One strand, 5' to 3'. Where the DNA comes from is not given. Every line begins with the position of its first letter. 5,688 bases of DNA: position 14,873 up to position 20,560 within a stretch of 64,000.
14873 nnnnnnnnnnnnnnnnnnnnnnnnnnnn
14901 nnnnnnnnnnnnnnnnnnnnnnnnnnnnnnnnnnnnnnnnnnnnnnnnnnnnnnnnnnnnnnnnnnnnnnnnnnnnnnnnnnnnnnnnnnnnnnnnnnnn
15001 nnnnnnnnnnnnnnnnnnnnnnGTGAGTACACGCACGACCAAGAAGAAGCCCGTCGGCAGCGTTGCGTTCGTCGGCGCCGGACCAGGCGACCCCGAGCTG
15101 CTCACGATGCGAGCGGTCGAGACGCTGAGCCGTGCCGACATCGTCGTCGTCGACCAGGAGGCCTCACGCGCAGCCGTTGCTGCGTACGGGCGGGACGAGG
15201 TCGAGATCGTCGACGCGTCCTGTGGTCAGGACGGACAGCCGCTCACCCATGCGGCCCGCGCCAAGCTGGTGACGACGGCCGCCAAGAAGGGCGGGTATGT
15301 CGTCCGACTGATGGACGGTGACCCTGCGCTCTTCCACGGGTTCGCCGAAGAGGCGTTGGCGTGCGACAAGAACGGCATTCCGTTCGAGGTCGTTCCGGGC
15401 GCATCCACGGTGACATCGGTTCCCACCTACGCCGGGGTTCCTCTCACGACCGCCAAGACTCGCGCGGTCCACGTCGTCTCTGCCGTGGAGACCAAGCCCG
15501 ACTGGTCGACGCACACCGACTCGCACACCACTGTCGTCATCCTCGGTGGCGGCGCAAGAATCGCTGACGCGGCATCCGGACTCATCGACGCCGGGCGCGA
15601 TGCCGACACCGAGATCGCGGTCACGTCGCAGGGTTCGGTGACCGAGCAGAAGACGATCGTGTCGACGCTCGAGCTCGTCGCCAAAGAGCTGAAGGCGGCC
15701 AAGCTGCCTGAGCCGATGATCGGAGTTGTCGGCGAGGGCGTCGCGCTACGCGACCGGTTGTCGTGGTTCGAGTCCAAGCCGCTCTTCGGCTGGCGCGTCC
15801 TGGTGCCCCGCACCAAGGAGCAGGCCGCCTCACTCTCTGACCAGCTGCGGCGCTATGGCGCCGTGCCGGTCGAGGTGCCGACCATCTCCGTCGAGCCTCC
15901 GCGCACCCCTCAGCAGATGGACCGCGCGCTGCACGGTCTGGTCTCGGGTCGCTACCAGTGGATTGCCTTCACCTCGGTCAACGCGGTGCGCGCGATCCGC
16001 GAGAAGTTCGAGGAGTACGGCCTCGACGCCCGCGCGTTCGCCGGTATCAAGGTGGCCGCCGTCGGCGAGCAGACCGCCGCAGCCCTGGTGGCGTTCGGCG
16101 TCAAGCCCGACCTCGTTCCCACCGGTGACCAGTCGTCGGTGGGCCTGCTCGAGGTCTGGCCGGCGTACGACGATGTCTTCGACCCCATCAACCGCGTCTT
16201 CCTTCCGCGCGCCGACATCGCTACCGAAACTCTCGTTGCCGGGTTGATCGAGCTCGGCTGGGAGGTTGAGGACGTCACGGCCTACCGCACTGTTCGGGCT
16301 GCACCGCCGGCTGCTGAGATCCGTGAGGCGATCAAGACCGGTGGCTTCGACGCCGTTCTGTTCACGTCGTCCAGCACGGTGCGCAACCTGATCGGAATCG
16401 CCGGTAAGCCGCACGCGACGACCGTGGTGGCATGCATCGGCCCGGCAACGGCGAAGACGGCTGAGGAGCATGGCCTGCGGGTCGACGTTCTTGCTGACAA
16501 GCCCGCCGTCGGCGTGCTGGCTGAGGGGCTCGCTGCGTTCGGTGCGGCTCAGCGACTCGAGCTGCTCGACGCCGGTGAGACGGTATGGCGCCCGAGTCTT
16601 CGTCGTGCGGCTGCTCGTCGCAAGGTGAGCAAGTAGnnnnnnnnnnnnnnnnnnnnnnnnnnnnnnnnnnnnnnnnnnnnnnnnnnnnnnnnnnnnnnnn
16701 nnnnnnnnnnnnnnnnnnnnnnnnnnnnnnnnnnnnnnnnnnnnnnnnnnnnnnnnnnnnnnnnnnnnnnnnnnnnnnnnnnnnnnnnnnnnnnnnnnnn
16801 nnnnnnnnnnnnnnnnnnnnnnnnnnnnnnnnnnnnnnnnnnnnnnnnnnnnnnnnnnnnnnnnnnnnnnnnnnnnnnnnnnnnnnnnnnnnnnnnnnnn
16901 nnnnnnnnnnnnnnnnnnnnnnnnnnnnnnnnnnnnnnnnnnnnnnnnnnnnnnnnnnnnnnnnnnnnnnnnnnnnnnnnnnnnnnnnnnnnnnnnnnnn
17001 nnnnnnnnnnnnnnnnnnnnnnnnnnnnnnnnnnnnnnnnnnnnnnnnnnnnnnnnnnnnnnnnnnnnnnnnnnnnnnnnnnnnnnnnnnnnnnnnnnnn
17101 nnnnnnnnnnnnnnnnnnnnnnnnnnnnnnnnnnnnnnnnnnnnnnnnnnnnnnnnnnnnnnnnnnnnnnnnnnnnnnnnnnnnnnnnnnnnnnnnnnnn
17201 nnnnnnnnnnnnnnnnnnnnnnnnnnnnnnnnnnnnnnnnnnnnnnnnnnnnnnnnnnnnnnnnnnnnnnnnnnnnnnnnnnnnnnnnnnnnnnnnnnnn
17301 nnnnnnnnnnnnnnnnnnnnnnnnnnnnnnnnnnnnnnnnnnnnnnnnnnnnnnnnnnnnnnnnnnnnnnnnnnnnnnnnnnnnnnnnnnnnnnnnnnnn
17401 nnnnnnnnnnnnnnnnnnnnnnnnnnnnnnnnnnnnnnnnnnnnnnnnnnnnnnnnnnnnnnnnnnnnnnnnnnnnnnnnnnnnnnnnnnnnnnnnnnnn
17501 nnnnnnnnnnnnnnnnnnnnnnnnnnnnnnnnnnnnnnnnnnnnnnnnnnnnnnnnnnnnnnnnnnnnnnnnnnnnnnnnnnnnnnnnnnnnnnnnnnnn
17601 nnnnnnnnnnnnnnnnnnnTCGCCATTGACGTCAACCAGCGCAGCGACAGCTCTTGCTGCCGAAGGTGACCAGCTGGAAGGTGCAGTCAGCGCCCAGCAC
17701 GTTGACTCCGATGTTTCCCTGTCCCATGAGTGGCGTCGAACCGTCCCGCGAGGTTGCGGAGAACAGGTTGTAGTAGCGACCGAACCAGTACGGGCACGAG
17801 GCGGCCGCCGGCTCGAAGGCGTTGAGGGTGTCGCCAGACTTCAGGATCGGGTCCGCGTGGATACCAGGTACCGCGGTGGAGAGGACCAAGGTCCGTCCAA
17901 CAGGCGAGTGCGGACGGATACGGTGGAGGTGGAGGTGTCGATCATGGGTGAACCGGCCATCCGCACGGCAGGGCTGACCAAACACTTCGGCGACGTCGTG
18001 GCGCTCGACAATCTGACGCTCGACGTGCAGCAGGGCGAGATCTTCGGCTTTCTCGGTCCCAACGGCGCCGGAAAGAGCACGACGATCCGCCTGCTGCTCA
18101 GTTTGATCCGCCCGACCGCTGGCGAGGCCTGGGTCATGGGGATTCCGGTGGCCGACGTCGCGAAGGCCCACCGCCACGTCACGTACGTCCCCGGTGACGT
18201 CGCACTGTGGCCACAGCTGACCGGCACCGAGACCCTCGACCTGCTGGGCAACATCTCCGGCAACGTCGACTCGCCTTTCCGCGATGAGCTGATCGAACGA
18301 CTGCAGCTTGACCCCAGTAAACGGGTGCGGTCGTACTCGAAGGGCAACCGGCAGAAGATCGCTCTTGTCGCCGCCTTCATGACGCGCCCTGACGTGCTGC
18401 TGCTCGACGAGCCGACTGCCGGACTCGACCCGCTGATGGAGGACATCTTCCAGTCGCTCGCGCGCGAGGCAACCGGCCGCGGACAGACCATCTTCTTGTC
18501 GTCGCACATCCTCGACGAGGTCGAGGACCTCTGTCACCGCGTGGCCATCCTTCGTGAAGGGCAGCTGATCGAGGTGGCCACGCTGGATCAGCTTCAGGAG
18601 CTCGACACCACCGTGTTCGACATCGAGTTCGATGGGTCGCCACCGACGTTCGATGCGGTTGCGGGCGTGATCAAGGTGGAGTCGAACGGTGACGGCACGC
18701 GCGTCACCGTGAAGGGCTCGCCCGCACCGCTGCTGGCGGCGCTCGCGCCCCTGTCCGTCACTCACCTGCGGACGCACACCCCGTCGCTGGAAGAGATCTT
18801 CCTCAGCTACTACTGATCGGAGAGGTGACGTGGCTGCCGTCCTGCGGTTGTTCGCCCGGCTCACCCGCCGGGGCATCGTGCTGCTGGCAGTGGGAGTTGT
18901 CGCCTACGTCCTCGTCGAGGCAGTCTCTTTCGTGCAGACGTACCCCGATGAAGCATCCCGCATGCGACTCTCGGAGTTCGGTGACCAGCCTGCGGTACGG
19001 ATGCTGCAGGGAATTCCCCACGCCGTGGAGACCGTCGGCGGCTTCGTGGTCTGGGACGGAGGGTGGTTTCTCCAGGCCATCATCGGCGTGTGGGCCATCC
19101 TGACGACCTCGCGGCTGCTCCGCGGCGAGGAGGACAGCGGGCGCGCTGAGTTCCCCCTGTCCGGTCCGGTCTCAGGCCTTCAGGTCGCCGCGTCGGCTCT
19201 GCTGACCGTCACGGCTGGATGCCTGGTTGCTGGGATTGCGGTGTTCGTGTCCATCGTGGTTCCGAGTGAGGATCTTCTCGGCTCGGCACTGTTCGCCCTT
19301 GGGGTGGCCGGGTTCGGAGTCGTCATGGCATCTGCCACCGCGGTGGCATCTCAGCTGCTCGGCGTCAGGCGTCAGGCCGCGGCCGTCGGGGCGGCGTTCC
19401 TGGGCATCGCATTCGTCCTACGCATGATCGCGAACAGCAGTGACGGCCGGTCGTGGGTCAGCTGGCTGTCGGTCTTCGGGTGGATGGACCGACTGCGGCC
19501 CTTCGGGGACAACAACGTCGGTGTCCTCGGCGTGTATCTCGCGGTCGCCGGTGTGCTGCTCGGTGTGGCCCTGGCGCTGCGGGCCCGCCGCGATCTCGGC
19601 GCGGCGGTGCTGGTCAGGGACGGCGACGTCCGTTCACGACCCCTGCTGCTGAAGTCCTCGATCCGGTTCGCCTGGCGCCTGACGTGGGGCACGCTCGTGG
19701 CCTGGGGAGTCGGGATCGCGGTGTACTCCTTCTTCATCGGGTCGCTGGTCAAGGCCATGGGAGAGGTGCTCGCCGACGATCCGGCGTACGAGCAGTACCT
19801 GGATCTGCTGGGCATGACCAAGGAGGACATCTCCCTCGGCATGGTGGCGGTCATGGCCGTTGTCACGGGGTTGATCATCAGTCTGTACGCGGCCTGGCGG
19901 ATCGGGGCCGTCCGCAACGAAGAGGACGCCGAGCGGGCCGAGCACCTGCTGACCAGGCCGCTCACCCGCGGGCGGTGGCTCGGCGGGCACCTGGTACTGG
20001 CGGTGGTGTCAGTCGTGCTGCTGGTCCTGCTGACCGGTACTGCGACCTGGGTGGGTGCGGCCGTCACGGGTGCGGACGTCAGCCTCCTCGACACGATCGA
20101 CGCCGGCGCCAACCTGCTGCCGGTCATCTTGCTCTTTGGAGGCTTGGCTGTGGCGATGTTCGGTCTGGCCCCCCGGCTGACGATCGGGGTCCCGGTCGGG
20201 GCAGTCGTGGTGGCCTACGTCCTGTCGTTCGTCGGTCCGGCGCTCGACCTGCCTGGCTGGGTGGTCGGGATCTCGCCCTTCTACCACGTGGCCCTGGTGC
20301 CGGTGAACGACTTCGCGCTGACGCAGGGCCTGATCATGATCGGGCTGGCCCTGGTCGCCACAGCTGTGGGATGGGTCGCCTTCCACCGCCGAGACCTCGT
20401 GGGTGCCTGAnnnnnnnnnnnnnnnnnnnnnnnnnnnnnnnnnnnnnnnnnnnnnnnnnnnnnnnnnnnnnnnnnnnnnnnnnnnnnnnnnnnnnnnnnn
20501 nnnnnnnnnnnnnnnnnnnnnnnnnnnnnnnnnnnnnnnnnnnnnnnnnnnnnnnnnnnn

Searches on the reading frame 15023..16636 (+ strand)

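Call 61: search_protein_families(library=pfam, proteins=[window:15023-16636:+], max_evalue=0.0001)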
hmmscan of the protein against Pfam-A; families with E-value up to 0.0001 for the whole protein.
window:15023-16636:+ (537 aa): 2 families
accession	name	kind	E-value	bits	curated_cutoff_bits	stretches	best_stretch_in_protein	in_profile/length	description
PF02602.20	HEM4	-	5e-63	212.7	27.5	1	271-498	3-228/231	Uroporphyrinogen-III synthase HemD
PF00590.25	TP_methylase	-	4.7e-39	134.9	27.8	1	14-217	2-209/212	Tetrapyrrole (Corrin/Porphyrin) Methylases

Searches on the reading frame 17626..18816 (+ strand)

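Call 61: search_protein_families(library=pfam, proteins=[window:17626-18816:+], max_evalue=0.0001)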
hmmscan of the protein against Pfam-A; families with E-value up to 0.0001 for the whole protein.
window:17626-18816:+ (396 aa): 3 families
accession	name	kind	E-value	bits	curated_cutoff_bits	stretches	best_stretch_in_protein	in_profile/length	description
PF00005.33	ABC_tran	-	8.7e-28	98.1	25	1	127-265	1-137/137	ABC transporter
PF13304.12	AAA_21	-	5.6e-13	50.1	27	1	235-295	236-299/304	AAA domain, putative AbiEii toxin, Type IV TA system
PF13732.12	DrrA1-3_C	-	2.8e-06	28.4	27.4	1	327-395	11-80/81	ATP-binding protein DrrA1-3-like, C-terminal domain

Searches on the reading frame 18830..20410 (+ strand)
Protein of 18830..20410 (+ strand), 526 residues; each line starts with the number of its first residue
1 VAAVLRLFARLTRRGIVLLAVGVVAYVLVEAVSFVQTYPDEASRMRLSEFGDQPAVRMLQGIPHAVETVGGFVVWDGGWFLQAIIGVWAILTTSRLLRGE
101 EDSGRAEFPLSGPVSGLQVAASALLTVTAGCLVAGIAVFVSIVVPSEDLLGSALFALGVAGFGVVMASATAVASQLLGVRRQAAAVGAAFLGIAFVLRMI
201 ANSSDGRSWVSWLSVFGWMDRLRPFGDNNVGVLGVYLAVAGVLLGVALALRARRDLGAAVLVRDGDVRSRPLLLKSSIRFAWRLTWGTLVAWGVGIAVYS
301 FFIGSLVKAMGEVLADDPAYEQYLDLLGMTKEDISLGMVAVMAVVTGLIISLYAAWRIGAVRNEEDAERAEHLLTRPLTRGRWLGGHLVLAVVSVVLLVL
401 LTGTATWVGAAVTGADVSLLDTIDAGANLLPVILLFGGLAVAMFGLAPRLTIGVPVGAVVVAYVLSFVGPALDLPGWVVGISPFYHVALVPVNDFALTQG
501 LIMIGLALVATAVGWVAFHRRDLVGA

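Call 61: search_protein_families(library=pfam, proteins=[window:18830-20410:+], max_evalue=0.0001)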
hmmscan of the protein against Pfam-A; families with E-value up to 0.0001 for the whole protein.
window:18830-20410:+ (526 aa): 1 family
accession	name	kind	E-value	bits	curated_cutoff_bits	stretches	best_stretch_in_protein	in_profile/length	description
PF12679.13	ABC2_membrane_2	-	1.1e-09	38.4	27.2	1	19-197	18-199/283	ABC-2 family transporter protein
